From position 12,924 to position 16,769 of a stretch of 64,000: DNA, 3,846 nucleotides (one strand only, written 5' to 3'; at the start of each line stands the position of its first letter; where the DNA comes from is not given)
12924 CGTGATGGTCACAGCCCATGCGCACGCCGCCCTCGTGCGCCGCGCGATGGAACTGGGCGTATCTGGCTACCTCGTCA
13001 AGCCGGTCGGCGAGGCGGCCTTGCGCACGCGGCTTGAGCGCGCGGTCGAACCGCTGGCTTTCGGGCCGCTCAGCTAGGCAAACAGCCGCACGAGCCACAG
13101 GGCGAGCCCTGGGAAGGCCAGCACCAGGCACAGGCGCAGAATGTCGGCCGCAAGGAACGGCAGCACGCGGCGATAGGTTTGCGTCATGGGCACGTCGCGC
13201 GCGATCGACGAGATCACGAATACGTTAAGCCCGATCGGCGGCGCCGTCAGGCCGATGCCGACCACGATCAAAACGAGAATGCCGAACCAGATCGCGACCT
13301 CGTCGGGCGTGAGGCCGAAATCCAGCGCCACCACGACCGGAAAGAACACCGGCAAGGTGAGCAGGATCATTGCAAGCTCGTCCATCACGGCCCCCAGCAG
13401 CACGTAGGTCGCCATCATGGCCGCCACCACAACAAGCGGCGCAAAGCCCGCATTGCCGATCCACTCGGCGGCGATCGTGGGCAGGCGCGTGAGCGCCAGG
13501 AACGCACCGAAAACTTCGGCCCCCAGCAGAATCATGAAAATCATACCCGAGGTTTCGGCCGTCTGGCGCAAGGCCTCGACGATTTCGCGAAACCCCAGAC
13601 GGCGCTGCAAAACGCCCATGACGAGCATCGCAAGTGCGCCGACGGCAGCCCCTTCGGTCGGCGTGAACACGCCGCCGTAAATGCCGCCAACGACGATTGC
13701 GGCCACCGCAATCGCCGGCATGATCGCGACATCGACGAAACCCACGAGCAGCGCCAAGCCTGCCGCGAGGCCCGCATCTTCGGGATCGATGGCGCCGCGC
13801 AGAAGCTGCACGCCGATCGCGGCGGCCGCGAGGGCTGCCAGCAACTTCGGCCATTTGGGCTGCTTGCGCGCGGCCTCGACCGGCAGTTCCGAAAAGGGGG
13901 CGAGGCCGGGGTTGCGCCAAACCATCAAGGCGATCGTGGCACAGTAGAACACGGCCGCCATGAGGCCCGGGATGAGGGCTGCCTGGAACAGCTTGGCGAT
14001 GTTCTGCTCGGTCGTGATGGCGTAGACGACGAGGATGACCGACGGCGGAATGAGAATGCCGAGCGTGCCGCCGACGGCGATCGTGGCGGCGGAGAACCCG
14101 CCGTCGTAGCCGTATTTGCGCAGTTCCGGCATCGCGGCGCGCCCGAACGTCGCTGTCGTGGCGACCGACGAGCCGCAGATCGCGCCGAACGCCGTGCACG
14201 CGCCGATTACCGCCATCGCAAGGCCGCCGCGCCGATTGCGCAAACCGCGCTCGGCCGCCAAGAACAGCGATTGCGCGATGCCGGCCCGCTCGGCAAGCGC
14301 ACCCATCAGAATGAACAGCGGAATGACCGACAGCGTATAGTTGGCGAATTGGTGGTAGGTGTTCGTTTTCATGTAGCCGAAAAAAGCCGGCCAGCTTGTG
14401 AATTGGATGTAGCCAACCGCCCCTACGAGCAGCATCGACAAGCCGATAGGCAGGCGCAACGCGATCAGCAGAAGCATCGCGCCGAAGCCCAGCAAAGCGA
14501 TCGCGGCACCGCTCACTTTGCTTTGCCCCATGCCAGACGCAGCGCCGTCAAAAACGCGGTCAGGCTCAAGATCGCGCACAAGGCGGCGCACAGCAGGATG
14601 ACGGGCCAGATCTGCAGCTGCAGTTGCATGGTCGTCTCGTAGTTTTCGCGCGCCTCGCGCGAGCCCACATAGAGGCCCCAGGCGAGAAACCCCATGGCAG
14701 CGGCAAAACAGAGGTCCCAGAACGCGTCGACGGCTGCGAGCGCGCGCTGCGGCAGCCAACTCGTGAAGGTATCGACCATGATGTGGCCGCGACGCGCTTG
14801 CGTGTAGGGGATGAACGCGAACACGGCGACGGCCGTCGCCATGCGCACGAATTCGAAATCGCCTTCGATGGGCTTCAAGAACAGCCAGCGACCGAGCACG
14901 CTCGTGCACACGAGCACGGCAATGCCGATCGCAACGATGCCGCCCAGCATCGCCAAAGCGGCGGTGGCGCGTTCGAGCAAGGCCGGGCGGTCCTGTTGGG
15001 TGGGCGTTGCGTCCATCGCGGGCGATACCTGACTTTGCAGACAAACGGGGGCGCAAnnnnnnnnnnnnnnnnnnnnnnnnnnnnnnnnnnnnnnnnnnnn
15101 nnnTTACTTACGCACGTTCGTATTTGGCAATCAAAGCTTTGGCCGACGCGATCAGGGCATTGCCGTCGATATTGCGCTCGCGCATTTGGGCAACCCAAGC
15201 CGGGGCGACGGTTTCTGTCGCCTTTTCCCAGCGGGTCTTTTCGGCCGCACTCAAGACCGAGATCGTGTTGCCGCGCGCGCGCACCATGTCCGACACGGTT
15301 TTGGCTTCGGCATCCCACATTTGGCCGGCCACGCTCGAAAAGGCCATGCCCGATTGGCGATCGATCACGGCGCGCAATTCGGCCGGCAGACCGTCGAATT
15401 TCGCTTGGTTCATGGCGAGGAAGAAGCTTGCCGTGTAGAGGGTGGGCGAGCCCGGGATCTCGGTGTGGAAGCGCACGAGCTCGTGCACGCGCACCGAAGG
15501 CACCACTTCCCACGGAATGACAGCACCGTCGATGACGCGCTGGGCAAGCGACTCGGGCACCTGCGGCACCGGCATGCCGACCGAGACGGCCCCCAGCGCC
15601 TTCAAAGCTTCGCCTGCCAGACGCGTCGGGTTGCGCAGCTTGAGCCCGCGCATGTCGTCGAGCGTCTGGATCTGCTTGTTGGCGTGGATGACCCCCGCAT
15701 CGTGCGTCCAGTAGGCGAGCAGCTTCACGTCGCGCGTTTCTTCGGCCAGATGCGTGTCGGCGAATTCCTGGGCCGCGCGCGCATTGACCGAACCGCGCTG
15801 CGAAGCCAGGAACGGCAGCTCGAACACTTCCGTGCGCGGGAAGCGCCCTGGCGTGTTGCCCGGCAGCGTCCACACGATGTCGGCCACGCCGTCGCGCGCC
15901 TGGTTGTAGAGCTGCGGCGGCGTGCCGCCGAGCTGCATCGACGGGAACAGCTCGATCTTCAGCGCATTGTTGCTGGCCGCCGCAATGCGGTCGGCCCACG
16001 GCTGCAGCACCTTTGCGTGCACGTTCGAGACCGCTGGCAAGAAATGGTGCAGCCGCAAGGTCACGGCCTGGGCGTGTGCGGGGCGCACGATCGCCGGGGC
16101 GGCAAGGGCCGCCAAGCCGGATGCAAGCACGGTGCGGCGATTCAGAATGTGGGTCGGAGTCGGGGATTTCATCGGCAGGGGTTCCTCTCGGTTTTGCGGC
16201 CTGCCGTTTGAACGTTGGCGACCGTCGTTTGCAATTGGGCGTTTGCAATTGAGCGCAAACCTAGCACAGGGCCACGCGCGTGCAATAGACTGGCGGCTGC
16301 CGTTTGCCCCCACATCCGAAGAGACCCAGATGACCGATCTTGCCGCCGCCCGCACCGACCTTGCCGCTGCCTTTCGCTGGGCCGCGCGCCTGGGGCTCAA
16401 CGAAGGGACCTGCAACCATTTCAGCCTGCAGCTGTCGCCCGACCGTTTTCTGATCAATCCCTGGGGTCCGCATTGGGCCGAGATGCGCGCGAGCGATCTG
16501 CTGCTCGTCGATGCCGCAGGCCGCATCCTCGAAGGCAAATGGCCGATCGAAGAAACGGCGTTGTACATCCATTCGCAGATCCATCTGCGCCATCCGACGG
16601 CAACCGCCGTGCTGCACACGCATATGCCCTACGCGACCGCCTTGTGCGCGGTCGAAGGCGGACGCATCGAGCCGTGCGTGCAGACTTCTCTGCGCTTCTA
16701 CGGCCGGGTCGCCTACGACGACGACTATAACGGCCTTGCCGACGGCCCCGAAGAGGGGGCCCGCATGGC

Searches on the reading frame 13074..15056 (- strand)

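Call 75: search_protein_families(library=pfam, proteins=[window:13074-15056:-], max_evalue=0.00001)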
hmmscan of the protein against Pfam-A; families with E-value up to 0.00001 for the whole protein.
window:13074-15056:- (660 aa): 1 family
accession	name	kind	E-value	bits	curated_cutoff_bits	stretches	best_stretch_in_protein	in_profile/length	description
PF06808.19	DctM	-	3.4e-80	270.3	23.8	1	191-651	1-413/413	Tripartite ATP-independent periplasmic transporter, DctM component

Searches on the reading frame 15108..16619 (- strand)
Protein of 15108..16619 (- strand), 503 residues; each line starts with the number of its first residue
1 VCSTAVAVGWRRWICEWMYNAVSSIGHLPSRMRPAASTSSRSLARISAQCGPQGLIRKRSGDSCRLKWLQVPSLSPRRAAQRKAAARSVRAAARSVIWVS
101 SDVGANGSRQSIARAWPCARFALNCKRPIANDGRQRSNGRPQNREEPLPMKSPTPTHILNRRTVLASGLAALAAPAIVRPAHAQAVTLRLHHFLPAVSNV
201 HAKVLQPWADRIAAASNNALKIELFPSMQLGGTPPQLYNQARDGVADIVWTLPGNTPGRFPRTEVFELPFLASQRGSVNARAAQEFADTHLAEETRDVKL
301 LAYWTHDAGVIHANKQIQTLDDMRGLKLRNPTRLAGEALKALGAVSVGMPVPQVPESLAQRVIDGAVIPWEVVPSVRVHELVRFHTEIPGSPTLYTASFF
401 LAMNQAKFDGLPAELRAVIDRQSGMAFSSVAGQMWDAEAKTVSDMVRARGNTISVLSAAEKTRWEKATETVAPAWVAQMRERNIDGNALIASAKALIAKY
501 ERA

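Call 74: search_protein_families(library=pfam, proteins=[window:15108-16619:-], max_evalue=0.00001)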
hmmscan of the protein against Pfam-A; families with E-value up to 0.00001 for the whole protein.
window:15108-16619:- (503 aa): 1 family
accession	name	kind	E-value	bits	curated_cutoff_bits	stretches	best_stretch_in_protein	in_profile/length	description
PF03480.18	DctP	-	1.2e-44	153.2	23.4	1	192-472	3-279/286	Bacterial extracellular solute-binding protein, family 7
